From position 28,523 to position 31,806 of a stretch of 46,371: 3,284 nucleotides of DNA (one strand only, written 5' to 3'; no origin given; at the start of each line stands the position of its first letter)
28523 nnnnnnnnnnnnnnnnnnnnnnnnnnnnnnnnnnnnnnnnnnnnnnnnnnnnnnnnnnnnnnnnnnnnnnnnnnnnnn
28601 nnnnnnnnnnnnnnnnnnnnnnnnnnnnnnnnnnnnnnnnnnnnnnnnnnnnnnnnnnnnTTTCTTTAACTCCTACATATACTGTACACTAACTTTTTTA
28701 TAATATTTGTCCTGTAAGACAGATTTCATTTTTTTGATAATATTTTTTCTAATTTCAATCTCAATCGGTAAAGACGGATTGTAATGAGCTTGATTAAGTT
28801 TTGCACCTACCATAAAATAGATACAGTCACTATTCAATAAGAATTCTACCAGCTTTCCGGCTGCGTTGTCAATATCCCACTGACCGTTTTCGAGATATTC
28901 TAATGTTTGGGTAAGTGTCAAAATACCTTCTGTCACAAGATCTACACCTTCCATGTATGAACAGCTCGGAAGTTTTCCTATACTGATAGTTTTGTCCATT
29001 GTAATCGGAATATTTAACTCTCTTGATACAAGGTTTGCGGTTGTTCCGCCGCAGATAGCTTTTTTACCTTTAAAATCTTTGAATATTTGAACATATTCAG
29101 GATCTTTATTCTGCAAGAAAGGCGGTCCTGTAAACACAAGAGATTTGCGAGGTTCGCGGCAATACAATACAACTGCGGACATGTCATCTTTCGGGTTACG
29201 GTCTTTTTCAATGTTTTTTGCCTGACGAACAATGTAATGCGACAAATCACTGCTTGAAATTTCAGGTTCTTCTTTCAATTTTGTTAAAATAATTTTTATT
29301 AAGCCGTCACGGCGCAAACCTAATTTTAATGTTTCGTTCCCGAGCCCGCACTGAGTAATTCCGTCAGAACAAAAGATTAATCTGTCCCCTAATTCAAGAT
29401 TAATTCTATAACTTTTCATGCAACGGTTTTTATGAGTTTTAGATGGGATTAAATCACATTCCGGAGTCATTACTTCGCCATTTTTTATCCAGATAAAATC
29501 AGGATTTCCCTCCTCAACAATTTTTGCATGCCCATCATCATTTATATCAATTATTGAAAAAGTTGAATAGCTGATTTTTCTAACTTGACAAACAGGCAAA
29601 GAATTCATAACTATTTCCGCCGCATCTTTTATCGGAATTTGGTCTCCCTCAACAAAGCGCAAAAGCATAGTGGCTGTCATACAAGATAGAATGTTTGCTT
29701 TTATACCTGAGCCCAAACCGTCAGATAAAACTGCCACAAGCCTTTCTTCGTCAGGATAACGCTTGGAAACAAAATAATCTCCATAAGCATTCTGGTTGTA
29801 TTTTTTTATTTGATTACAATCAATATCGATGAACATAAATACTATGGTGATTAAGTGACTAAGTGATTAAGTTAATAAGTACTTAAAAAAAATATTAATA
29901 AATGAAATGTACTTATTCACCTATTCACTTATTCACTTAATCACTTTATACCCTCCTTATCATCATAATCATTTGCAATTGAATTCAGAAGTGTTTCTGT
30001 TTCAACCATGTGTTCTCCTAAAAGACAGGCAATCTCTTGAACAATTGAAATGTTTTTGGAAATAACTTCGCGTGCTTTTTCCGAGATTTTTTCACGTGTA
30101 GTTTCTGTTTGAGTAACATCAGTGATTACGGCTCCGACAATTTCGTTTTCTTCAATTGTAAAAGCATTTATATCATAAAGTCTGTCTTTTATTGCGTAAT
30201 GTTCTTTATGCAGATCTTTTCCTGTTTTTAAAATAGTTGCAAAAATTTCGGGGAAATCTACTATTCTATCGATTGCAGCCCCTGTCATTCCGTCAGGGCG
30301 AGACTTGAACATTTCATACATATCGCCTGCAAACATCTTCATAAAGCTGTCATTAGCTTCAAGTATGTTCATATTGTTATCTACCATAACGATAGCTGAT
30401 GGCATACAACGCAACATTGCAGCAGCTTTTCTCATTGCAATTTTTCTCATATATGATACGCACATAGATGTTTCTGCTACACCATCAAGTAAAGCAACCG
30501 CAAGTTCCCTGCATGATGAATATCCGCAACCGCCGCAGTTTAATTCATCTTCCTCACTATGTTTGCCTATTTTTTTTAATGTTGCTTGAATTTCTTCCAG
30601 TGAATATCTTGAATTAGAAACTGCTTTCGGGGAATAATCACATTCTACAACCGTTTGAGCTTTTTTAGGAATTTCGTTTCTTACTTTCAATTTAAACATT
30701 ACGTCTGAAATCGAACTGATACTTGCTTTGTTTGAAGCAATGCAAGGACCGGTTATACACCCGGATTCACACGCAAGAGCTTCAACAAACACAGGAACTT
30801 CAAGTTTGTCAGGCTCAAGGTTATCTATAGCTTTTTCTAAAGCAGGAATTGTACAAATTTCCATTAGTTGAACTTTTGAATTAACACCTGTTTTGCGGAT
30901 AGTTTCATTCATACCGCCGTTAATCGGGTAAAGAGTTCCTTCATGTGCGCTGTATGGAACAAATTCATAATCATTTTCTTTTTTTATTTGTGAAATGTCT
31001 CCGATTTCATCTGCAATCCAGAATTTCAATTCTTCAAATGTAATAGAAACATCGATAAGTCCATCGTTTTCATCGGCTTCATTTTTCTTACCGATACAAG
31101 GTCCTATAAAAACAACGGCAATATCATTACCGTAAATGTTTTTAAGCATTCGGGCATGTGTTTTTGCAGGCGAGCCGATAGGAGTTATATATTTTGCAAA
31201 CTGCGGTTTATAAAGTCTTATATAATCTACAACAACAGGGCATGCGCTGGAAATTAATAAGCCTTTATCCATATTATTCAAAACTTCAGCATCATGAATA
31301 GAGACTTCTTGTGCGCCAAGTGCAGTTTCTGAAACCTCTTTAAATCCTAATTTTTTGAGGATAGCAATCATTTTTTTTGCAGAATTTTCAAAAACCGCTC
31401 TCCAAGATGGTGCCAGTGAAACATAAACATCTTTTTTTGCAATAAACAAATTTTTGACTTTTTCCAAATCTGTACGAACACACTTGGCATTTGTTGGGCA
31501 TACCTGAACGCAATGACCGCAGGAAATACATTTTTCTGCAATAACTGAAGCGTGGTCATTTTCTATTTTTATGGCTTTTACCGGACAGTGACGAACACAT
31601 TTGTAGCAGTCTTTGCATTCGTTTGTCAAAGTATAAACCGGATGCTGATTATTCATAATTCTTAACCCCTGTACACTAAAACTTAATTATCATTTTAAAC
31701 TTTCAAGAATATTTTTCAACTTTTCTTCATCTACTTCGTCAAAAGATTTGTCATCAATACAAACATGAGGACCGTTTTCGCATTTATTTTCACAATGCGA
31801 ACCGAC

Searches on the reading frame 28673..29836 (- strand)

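Call 11: search_protein_families(library=pfam, proteins=[window:28673-29836:-], max_evalue=0.00001)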
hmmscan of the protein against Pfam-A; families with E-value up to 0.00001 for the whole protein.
window:28673-29836:- (387 aa): 1 family
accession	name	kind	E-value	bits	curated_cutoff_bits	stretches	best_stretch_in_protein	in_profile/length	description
PF07228.17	SpoIIE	-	2e-13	51.2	25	1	30-224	2-189/192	Stage II sporulation protein E (SpoIIE)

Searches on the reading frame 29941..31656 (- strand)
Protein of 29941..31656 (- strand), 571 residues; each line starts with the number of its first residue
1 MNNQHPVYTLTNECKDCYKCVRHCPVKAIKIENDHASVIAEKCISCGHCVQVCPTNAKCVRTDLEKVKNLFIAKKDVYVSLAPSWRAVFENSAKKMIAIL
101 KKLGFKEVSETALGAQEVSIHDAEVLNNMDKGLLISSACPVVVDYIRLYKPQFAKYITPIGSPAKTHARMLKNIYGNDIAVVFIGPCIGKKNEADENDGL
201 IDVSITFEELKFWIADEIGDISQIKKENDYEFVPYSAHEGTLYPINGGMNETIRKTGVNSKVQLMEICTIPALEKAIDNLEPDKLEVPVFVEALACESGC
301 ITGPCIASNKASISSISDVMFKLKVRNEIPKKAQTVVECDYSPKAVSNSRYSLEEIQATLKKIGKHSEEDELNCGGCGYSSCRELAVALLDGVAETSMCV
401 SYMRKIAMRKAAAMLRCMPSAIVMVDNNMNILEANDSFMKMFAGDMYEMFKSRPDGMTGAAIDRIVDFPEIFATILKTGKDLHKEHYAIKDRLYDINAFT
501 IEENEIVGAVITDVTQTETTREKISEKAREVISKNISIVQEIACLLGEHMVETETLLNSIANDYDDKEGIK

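Call 11: search_protein_families(library=pfam, proteins=[window:29941-31656:-], max_evalue=0.00001)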
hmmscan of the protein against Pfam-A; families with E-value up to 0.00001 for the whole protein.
window:29941-31656:- (571 aa): 7 families
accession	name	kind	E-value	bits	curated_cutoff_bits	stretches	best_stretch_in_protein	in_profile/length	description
PF02906.19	Fe_hyd_lg_C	-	1.9e-45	155.9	22.1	1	75-304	1-245/245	Iron only hydrogenase large subunit, C-terminal domain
PF04060.18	FeS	-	1.3e-09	38.1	23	1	372-400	4-32/33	Putative Fe-S cluster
PF13237.11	Fer4_10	-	3.1e-09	37.1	25.5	1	11-54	6-53/53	4Fe-4S dicluster domain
PF00037.32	Fer4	-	7.5e-09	35.5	21.1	1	38-57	3-22/24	4Fe-4S binding domain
PF12838.12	Fer4_7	-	6.6e-08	33.3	27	1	14-57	2-52/52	4Fe-4S dicluster domain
PF13187.11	Fer4_9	-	2e-07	31.4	27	1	14-57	2-51/52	4Fe-4S dicluster domain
PF14697.11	Fer4_21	-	4.5e-07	30.4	35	1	12-60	6-57/59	4Fe-4S dicluster domain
